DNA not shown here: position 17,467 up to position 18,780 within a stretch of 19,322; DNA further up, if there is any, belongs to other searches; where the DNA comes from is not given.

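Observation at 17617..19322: Translationally coupled NurA nuclease + HAD phosphatase pair, possibly followed by HerA: a candidate DNA-end-processing or defence module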

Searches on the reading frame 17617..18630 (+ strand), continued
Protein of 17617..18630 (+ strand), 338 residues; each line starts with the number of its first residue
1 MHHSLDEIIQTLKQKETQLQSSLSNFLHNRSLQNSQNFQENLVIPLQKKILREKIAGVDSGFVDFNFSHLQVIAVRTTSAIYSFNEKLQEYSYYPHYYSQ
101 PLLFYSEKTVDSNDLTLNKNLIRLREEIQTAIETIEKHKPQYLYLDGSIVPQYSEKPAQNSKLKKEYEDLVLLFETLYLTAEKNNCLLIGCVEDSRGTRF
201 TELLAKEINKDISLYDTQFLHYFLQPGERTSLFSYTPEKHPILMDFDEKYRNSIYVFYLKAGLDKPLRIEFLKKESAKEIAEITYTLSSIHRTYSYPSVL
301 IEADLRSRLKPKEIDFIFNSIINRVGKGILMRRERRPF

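Call 29: find_related_loci(query=A3, collection=metagenome_contigs, flank=5000)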
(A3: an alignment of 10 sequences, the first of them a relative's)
Query A3 (224 aa) in metagenome_contigs; peptide patterns used: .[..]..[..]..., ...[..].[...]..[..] (x = any residue, [..] = any of these).
312 stretches matched a pattern; 17 encode a relative of the query (tblastn E <= 1e-3); 17 distinct loci.
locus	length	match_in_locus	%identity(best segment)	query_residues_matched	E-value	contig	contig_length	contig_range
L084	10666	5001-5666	77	2-223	2e-114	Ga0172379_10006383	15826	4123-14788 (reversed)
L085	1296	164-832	65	2-224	1e-107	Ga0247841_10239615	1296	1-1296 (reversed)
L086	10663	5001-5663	62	3-223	6e-92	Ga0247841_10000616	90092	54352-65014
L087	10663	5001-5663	63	2-222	4e-90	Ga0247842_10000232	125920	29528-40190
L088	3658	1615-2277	60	2-222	2e-88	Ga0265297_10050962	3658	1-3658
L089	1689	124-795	60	2-224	6e-91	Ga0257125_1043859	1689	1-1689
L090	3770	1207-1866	60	1-218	5e-86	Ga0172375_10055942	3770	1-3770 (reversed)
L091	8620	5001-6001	60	2-222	2e-81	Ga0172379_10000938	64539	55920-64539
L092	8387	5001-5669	56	2-223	2e-81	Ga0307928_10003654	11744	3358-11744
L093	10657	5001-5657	58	2-218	4e-81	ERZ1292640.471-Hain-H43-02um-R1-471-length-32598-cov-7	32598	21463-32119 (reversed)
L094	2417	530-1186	58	1-218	2e-82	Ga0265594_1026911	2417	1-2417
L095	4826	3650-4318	58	2-223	4e-80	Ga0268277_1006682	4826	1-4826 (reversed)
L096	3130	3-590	61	29-224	2e-77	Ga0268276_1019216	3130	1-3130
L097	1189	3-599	60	26-223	4e-74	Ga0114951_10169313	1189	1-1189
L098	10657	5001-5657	63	2-220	1e-88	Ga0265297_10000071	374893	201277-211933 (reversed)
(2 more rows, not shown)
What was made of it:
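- Tried and rejected: The narrower main-clade alignment worked but biases the HAD-side test towards close relatives (call 29).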

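Call 36: search_protein_families(library=padloc, proteins=[window:17617-18630:+, L001:11655-13187:+, L001:13249-14460:+], max_evalue=0.01)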
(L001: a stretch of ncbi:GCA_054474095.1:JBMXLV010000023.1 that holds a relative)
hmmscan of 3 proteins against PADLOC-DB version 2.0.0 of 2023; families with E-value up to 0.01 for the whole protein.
window:17617-18630:+ (338 aa): 0 families

L001:11655-13187:+ (511 aa): 16 families
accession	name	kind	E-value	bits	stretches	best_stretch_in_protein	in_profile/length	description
PDLC04105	HerA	-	7e-57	191.3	2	319-480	376-542/576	-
PDLC04102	HerA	-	2e-45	153.3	2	317-479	460-625/654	-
PDLC04098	HerA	-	7.2e-41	138.5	2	319-478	481-651/686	-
PDLC02185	HerA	-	3e-37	126.6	2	345-477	432-565/585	-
PDLC04106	HerA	-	3.8e-37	126.1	2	323-482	470-636/667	-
PDLC04100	HerA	-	3.2e-36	123.2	2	345-477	426-559/580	-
PDLC04103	HerA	-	4.8e-36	122.3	2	323-477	400-560/579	-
PDLC04097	HerA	-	2.6e-34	116.8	2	323-483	433-602/618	-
PDLC02188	HerA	-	3.9e-34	116.4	2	353-478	422-547/578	-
PDLC01055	HerA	-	4.8e-31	106.2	2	310-475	370-526/532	Type III coevolved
PDLC04140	mad8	-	6e-29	99.5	1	152-469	27-295/314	mads_8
PDLC04104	HerA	-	5.7e-24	82.5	1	295-477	162-340/379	-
PDLC04101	HerA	-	2.7e-08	31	1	39-206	52-218/400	-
PDLC02684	DndH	-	1.1e-07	27.8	1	146-405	1361-1636/1715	DndH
PDLC04099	HerA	-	1.6e-07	28.8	1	37-199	48-212/214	-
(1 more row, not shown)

L001:13249-14460:+ (404 aa): 0 families
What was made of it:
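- The L001 HerA matches PADLOC HerA models (call 36). The HerA hits are generic family matches (call 36).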

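Call 45: list_cluster_members(proteins=[P0001, P0207, P0002, P0209])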
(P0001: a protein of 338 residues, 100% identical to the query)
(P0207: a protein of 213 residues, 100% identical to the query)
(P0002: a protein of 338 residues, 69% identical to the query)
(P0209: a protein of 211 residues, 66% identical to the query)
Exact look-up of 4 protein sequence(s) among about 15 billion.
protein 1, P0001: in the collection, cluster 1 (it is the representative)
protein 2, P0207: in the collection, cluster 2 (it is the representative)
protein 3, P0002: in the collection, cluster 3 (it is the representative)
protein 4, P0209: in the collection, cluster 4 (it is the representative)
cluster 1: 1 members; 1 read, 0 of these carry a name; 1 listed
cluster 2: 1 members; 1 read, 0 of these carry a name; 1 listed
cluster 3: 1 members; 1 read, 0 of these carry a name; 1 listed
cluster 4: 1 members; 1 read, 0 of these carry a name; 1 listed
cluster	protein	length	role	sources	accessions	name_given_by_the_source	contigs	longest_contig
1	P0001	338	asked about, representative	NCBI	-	-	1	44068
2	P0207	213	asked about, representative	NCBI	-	-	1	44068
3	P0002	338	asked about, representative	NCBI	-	-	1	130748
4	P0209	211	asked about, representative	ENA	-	-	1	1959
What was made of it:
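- Tried and rejected: list_cluster_members gave no accession or organism name (call 45).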

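Call 55: search_solved_structures(query=A1, max_evalue=0.01, show_alignments=2)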
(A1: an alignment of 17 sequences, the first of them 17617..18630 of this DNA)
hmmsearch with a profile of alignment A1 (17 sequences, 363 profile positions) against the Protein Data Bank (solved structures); distinct sequences matched with E-value up to 0.01: 0.

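Call 56: search_solved_structures(query=A1, max_evalue=10, show_alignments=3)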
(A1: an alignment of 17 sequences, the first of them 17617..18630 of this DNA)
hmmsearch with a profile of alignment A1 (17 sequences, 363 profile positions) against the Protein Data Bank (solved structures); distinct sequences matched with E-value up to 10: 4.
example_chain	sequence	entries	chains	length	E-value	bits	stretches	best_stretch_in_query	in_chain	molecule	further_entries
3d9p_A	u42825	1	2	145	0.015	17.5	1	109-197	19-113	RNA-binding protein 16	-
3d9j_A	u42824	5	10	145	0.027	16.7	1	109-195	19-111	RNA-binding protein 16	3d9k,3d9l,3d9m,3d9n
3d9i_A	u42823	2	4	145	0.031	16.5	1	109-195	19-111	RNA-binding protein 16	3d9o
2diw_A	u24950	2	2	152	0.034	16.4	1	109-195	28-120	Putative RNA-binding protein 16 | SR-related and CTD-associated factor 8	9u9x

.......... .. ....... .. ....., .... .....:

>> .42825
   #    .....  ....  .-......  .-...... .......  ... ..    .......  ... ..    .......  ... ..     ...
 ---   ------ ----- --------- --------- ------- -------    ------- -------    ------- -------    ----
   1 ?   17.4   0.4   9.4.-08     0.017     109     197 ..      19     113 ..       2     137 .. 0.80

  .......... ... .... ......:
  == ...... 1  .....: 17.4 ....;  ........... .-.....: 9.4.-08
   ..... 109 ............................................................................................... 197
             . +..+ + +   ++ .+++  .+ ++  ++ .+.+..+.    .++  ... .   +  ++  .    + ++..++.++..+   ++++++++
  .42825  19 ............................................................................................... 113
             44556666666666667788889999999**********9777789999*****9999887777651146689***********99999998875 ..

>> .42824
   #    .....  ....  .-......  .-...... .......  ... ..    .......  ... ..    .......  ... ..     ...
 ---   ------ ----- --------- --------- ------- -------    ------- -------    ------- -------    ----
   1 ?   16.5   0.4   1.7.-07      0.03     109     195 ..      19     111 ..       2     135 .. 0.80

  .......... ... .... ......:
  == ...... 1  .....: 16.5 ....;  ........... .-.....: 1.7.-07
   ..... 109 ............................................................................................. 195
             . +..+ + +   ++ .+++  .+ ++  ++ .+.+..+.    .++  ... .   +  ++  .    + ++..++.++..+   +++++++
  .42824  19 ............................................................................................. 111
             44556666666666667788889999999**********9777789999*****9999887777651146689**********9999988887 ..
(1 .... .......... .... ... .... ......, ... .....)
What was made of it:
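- Closest known: Archaeal HerA-NurA end-resection complex. Different: NurA is so divergent that a sequence profile finds no solved NurA (calls 55, 56).
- Tried and rejected: A sequence-profile search with NurA against PDB found no NurA, only spurious RBM16 hits at E of about 0.02 (calls 55, 56).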

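Call 64: predict_structure(alignment_id=A5)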
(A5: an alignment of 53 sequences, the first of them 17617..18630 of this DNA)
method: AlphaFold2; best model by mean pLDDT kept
length: 338 residues; sequences in the alignment: 53
mean_pLDDT: 91.6   pTM: 0.90
mean pLDDT of the five models: 91.6, 91.3, 90.9, 89.6, 88.7
residues with pLDDT >= 90: 246; 70-90: 83; 50-70: 9; < 50: 0
segments of 3 or more residues with pLDDT < 50: none
pLDDT, mean of each block of 10 residues (from residue 1): 87 91 87 74 94 98 90 96 97 92 82 83 97 98 96 88 93 98 98 91 91 93 95 84 92 95 94 96 96 91 96 94 88 75
secondary structure, 60 per line:
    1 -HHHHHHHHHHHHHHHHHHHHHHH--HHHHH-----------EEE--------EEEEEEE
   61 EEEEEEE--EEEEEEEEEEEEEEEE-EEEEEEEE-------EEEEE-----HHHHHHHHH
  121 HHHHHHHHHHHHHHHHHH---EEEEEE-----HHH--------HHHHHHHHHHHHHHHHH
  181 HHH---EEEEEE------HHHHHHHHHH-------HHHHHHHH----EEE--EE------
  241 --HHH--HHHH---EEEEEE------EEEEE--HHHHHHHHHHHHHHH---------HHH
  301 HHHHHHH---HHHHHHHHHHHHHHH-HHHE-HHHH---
elements in order: H2-24 H27-31 E43-45 E54-67 E70-85 E87-94 E102-106 H112-138 E142-147 H164-183 E187-192 H199-208 H216-223 E228-230 H248-251 E255-260 E267-271 H274-288 H298-307 H311-325 H332-335
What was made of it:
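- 17617..18633 (+): nurA: 338-aa NurA-family RNase H-like nuclease. AlphaFold model pLDDT 91.6 (call 64).
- On NurA nuclease (PF09376): Model pLDDT 91.6 (call 64).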

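Call 66: fold_search(model_id=the predicted structure, library=pdb)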
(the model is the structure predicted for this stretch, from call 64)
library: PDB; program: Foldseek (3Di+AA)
matches with E <= 10: 1220; with E <= 0.001: 28
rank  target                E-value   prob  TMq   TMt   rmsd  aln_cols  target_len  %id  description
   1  2ygk_A                5.4e-13  1.00  0.57  0.60   6.6       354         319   16  Crystal structure of the NurA nuclease from Sulfolobus solfataricus (released 2011-12-14)
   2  9x1m_G                9.9e-13  1.00  0.56  0.49   9.8       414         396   13  The cryo-EM structure of HerA-NurA complex with AMPPNP and dsDNA from Thermococcus kodakarensis (released 2026-02-04)
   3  9x1l_G                8.3e-11  1.00  0.51  0.45   8.2       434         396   13  The cryo-EM structure of HerA-NurA complex with AMPPNP from Thermococcus kodakarensis (released 2026-02-04)
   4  9x1n_G                9.9e-11  1.00  0.56  0.49   8.3       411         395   13  The cryo-EM structure of HerA-NurA complex with ATPgammaS and dsDNA from Thermococcus kodakarensis (State 1) (released 2026-02-04)
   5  3tal_A                7.4e-09  1.00  0.45  0.37  11.3       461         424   11  Crystal structure of NurA with manganese (released 2011-11-23)
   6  3tai_A                6.8e-08  1.00  0.49  0.40  11.1       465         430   11  Crystal structure of NurA (released 2011-11-23)
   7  3taz_A                8.6e-08  1.00  0.50  0.41  11.1       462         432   10  Crystal structure of NurA bound to dAMP and manganese (released 2011-11-23)
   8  3taz_B                1.2e-07  1.00  0.47  0.38  14.0       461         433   10  Crystal structure of NurA bound to dAMP and manganese (released 2011-11-23)
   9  3tai_B                1.0e-06  1.00  0.48  0.40  10.4       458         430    9  Crystal structure of NurA (released 2011-11-23)
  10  3tal_B                1.6e-06  1.00  0.55  0.46   8.4       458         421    9  Crystal structure of NurA with manganese (released 2011-11-23)
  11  8wfd_G                2.3e-06  1.00  0.38  0.37  11.0       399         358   10  The cryo-EM structure of TdpAB in complex with AMPPNP and DNA (released 2025-01-22)
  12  1zup_A                2.8e-06  1.00  0.37  0.42  10.8       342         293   13  CRYSTAL STRUCTURE OF A PUTATIVE NUCLEASE WITH A RIBONUCLEASE H-LIKE MOTIF FOLD (TM1739) FROM THERMOTOGA MARITIMA AT 2. (released 2005-06-21)
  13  5w6v_A                4.7e-06  1.00  0.34  0.17   9.4       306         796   13  The Structure of human Argonaute-1 in complex with the hook motif of human GW182 (released 2017-07-26)
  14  5vm9_C                1.3e-05  1.00  0.30  0.16  10.8       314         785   13  Human Argonaute3 bound to guide RNA (released 2017-10-18)
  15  6d8p_B                1.3e-05  1.00  0.32  0.17  13.8       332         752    8  Ternary RsAgo Complex Containing Guide RNA Paired with Target DNA (released 2018-07-25)
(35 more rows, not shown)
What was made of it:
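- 17617..18633 (+): Best Foldseek matches are 2ygk S. solfataricus NurA (E 5e-13), the NurA chain of the T. kodakarensis HerA-NurA complex, and P. furiosus NurA (call 66).
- On NurA nuclease (PF09376): The top Foldseek hits are all NurA: 2ygk E 5e-13, 9x1m_G, 3tal/3tai/3taz and 1zup (call 66).
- A solved P. furiosus NurA structure has dAMP bound (3taz, call 66). The NurA model also resembles the nuclease chain of TdpAB (8wfd_G, E 2e-6; call 66).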
